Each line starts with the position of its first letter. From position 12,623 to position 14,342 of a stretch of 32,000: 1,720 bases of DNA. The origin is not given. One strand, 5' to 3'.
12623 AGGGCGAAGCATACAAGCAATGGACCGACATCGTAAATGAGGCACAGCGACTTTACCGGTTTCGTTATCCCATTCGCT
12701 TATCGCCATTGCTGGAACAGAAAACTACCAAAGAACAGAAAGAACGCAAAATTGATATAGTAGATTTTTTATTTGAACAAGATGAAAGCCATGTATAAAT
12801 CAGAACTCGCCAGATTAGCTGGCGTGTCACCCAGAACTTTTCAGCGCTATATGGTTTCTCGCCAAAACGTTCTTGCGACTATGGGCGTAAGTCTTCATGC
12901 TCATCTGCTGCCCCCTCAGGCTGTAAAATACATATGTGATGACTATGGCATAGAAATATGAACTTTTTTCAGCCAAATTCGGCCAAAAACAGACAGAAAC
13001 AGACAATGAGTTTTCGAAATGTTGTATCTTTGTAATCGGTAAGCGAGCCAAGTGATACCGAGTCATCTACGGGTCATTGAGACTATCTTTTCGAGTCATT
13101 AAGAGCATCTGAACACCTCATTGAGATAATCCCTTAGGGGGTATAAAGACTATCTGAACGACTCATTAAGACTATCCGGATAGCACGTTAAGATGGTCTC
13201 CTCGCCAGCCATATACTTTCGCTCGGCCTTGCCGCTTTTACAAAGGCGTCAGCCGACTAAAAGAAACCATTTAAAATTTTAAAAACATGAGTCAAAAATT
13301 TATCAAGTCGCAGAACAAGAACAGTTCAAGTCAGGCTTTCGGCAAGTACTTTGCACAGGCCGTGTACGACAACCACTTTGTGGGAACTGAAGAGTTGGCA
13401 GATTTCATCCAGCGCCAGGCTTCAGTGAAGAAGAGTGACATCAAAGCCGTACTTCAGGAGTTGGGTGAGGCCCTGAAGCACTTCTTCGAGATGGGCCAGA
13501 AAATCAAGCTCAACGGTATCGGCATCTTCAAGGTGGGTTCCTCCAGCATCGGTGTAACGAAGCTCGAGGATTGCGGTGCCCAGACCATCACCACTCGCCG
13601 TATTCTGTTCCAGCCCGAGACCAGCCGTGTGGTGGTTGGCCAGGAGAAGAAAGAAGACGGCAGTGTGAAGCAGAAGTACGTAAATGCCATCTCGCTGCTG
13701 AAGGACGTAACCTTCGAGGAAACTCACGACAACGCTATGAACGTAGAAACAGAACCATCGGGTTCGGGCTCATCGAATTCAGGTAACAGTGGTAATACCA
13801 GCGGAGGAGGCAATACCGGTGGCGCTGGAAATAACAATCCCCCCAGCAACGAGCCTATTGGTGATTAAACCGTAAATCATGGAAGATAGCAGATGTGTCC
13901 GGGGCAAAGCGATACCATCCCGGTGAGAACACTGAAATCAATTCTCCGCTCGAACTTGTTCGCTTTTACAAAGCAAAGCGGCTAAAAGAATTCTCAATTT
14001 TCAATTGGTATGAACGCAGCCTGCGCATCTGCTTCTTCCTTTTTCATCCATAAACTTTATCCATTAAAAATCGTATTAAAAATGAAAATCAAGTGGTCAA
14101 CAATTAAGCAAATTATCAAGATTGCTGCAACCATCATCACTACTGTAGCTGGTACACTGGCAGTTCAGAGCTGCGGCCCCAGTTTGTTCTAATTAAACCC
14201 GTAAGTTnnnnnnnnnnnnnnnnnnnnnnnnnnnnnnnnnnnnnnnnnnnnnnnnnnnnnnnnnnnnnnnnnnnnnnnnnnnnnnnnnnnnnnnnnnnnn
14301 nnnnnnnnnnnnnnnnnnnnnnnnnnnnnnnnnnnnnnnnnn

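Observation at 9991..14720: Integrase-less replication / HU / micro-protein / amidase cassette wedged inside a polysaccharide locus: candidate uncharacterised system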

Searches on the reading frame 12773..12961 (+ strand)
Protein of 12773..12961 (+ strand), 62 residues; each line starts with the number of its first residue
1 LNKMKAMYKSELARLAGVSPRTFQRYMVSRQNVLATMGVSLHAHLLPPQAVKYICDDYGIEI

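Call 3: search_protein_families(library=pfam, proteins=[window:12773-12961:+], max_evalue=0.01)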
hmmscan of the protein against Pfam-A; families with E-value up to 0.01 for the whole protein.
window:12773-12961:+ (62 aa): 1 family
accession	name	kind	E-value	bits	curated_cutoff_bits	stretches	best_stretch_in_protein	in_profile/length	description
PF20432.4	Xre-like-HTH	-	0.0088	16.8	25.8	0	10-30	27-46/63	Antitoxin Xre-like helix-turn-helix domain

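Call 4: search_protein_families(library=ncbifam, proteins=[window:12773-12961:+], max_evalue=0.01)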
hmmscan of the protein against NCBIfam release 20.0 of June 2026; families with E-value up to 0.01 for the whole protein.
window:12773-12961:+ (62 aa): 0 families

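Call 10: search_protein_families(library=ncbifam, proteins=[window:12782-12958:+], max_evalue=10)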
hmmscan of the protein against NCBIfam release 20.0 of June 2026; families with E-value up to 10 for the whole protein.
seq(59 aa): 2 families
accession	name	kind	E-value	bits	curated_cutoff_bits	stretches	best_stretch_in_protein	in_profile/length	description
TIGR03968.1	mycofact_TetR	equivalog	0.034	13.7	224.9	1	8-31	34-57/190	mycofactocin system transcriptional regulator MftR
TIGR02293.1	TAS_TIGR02293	hypoth_equivalog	0.17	11.6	57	1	4-29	37-62/133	putative toxin-antitoxin system antitoxin component, TIGR02293 family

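Call 34: search_protein_families(library=phrogs, proteins=[window:12791-12961:+], max_evalue=0.001)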
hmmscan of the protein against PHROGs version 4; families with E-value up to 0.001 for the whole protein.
window:12791-12961:+ (56 aa): 0 families

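Call 35: search_protein_families(library=padloc, proteins=[window:12791-12961:+], max_evalue=0.01)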
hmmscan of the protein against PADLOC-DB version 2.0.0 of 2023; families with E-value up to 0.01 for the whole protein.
window:12791-12961:+ (56 aa): 1 family
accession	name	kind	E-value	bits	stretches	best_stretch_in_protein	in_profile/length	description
PDLC04133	mad1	-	0.0027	15.9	1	4-21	9-26/60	mads_1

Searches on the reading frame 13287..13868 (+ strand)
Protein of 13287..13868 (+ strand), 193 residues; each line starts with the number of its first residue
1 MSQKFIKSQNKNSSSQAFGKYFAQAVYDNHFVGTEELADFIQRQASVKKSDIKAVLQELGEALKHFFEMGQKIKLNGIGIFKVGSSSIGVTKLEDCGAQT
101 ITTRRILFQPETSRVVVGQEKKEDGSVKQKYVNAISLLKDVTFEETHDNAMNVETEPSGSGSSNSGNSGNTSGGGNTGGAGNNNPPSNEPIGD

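Call 3: search_protein_families(library=pfam, proteins=[window:13287-13868:+], max_evalue=0.01)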
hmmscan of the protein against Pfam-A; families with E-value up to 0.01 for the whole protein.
window:13287-13868:+ (193 aa): 3 families
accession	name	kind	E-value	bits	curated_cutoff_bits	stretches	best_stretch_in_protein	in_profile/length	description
PF18291.6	HU-HIG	-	2.7e-17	63.4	26.2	1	6-112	6-112/125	HU domain fused to wHTH, Ig, or Glycine-rich motif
PF00216.26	Bac_DNA_binding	-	7.5e-05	23.3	22.4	1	35-84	4-53/90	Bacterial DNA-binding protein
PF09713.15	A_thal_3526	-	0.004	17.9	27.8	1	35-68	16-49/53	Plant protein 1589 of unknown function (A_thal_3526)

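Call 4: search_protein_families(library=ncbifam, proteins=[window:13287-13868:+], max_evalue=0.01)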
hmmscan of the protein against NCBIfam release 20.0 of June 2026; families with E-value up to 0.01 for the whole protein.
window:13287-13868:+ (193 aa): 2 families
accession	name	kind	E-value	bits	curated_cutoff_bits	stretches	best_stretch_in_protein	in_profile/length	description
TIGR01201.1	HU_rel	subfamily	2.1e-17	63.5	68.6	1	20-169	20-169/170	HU family DNA-binding protein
NF001401.0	PRK00285.1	equivalog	0.00022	21.3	111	1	34-107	8-82/103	integration host factor subunit alpha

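Call 34: search_protein_families(library=phrogs, proteins=[window:13287-13868:+], max_evalue=0.001)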
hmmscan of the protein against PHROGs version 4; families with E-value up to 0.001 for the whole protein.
window:13287-13868:+ (193 aa): 1 family
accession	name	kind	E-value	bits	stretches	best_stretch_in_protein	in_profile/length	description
phrog_379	-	DNA, RNA and nucleotide metabolism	0.00012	22.6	1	25-83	23-81/138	DNA binding protein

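Call 35: search_protein_families(library=padloc, proteins=[window:13287-13868:+], max_evalue=0.01)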
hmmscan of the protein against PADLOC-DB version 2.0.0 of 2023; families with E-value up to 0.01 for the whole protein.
window:13287-13868:+ (193 aa): 0 families

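Call 65: search_solved_structures(query=window:13287-13868:+, max_evalue=0.01)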
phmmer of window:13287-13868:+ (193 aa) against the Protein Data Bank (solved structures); distinct sequences matched with E-value up to 0.01: 2.
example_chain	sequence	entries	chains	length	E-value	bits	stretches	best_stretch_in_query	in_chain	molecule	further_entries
1riy_A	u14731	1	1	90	0.00037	24.1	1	34-87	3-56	Hu DNA-binding protein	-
1b8z_A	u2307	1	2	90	0.00052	23.6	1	34-87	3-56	PROTEIN (HISTONELIKE PROTEIN HU)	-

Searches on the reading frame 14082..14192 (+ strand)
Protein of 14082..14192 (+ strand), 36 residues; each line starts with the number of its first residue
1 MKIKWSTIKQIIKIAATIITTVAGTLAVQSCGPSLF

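Call 10: search_protein_families(library=ncbifam, proteins=[window:14082-14189:+], max_evalue=10)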
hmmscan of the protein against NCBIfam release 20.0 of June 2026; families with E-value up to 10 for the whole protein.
seq(36 aa): 1 family
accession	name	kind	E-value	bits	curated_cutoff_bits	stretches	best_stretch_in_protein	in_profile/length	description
NF033879.1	smalltalk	hypoth_equivalog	0.0012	18.6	24.7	1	6-31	3-28/29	smalltalk protein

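Call 34: search_protein_families(library=phrogs, proteins=[window:14082-14192:+], max_evalue=0.001)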
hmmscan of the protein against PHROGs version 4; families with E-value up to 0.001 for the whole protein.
window:14082-14192:+ (36 aa): 0 families

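Call 35: search_protein_families(library=padloc, proteins=[window:14082-14192:+], max_evalue=0.01)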
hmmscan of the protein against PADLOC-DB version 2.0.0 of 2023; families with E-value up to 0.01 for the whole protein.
window:14082-14192:+ (36 aa): 0 families
